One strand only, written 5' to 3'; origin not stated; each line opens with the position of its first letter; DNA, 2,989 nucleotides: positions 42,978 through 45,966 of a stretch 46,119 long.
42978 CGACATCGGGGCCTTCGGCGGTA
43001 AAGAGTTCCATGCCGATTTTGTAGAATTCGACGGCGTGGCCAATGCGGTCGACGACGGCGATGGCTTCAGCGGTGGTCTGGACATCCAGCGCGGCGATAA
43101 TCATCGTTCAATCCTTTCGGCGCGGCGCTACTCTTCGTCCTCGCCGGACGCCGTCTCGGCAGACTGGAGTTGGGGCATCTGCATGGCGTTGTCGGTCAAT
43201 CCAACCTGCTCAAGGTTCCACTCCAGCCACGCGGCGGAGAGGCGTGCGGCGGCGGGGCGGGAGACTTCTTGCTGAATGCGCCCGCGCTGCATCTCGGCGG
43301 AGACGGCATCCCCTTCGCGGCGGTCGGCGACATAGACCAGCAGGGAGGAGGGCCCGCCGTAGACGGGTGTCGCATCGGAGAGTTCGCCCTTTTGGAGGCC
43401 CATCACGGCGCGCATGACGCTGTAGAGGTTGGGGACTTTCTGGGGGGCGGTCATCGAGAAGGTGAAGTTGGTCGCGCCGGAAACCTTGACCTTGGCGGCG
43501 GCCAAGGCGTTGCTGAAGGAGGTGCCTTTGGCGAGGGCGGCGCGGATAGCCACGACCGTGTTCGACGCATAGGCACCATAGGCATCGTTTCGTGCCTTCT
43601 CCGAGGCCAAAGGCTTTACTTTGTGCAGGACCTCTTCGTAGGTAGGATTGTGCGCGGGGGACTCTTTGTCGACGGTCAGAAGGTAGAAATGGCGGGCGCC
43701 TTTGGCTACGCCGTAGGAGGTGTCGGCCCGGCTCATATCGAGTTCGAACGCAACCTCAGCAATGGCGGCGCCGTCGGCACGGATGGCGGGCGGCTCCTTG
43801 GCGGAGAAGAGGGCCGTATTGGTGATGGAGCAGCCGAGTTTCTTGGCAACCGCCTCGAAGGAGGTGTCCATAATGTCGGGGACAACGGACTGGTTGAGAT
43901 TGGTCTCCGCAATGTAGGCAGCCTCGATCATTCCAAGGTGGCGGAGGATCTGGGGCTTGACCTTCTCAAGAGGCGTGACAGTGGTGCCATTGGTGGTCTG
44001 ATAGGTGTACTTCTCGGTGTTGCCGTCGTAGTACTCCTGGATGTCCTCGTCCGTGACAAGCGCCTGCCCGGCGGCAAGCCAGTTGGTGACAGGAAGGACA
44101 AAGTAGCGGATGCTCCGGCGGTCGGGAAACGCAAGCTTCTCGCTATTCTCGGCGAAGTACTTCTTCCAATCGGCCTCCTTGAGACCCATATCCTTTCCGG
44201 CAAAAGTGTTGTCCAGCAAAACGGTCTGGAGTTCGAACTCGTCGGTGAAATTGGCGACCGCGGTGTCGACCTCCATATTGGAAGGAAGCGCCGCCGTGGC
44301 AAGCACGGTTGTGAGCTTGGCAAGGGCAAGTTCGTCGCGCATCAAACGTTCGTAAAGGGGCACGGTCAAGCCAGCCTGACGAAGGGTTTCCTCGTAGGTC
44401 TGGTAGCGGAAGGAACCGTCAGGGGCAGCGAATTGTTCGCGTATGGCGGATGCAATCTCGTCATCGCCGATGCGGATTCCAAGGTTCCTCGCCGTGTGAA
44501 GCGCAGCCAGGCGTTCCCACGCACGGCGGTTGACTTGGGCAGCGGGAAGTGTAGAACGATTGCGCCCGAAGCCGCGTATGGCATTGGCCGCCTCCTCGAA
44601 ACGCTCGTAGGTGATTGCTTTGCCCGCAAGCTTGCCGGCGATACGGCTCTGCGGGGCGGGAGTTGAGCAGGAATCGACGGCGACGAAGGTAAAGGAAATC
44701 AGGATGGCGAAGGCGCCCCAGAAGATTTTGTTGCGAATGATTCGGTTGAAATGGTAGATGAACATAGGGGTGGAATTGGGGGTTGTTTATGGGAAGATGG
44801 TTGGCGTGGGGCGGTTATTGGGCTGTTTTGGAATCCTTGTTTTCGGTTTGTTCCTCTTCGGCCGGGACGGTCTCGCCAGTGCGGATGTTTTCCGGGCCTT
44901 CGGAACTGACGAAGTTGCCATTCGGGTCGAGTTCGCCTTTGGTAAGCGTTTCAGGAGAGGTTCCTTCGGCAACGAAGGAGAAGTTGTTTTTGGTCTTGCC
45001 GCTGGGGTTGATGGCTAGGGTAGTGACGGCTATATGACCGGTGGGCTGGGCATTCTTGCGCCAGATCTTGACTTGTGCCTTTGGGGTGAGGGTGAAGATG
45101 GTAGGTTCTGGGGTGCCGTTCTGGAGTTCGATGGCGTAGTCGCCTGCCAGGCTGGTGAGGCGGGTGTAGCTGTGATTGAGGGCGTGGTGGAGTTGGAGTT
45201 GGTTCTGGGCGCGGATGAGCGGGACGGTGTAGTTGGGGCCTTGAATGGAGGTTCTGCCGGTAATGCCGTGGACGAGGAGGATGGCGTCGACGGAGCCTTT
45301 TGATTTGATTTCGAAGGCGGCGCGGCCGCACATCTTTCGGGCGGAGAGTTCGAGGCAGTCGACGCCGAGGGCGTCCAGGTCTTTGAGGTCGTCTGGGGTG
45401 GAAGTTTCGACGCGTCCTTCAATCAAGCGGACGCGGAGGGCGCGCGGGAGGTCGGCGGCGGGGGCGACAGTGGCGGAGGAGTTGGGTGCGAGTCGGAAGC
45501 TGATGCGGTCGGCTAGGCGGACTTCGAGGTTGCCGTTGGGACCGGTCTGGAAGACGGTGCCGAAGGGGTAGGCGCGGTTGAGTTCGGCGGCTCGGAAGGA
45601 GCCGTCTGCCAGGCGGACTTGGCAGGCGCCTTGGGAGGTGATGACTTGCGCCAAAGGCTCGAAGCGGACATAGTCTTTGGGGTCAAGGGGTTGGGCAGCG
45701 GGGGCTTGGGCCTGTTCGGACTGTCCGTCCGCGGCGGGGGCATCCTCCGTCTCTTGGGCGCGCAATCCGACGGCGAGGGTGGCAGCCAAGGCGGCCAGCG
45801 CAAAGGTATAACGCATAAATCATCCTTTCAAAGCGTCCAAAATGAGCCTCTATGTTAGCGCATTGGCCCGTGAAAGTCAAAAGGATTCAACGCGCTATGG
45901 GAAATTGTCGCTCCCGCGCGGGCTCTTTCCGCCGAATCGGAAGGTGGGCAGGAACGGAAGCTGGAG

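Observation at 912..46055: Unrecognised dispersed family of exactly 23-bp-phased repeat arrays in 10 of 13 long intergenic spacers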

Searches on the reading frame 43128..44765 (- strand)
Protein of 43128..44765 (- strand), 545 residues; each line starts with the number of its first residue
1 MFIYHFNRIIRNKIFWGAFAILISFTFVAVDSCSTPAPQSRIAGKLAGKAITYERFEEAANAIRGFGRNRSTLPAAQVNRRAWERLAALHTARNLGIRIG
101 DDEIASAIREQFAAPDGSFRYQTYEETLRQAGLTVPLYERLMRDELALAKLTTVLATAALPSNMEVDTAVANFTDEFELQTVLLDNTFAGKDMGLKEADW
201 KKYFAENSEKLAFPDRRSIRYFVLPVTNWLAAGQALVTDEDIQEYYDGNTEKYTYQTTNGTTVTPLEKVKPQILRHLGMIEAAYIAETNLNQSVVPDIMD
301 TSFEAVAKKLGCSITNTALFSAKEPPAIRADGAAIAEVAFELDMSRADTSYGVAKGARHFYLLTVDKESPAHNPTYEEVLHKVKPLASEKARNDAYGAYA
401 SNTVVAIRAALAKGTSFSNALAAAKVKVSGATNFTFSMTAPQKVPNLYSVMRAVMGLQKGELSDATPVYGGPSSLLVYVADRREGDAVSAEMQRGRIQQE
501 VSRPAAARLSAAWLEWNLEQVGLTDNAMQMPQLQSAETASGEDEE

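Call 33: search_protein_families(library=pfam, proteins=[window:43128-44765:-])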
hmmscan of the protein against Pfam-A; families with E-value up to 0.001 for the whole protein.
window:43128-44765:- (545 aa): 3 families
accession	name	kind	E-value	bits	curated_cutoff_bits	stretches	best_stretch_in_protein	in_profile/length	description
PF13624.11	SurA_N_3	-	4.4e-14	53.1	27.2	1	13-151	12-161/162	SurA-like N-terminal domain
PF13623.11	SurA_N_2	-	1.4e-10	41.7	28.5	1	11-127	5-144/145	SurA-like N-terminal domain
PF13145.12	Rotamase_2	-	1.4e-07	32.8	27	1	237-379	1-119/121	PPIC-type PPIASE domain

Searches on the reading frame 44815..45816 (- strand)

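Call 33: search_protein_families(library=pfam, proteins=[window:44815-45816:-])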
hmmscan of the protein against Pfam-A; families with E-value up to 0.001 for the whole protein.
window:44815-45816:- (333 aa): 1 family
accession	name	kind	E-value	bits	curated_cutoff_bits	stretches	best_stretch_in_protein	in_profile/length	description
PF04773.18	FecR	-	0.00025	21.8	24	0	89-145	3-59/97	FecR protein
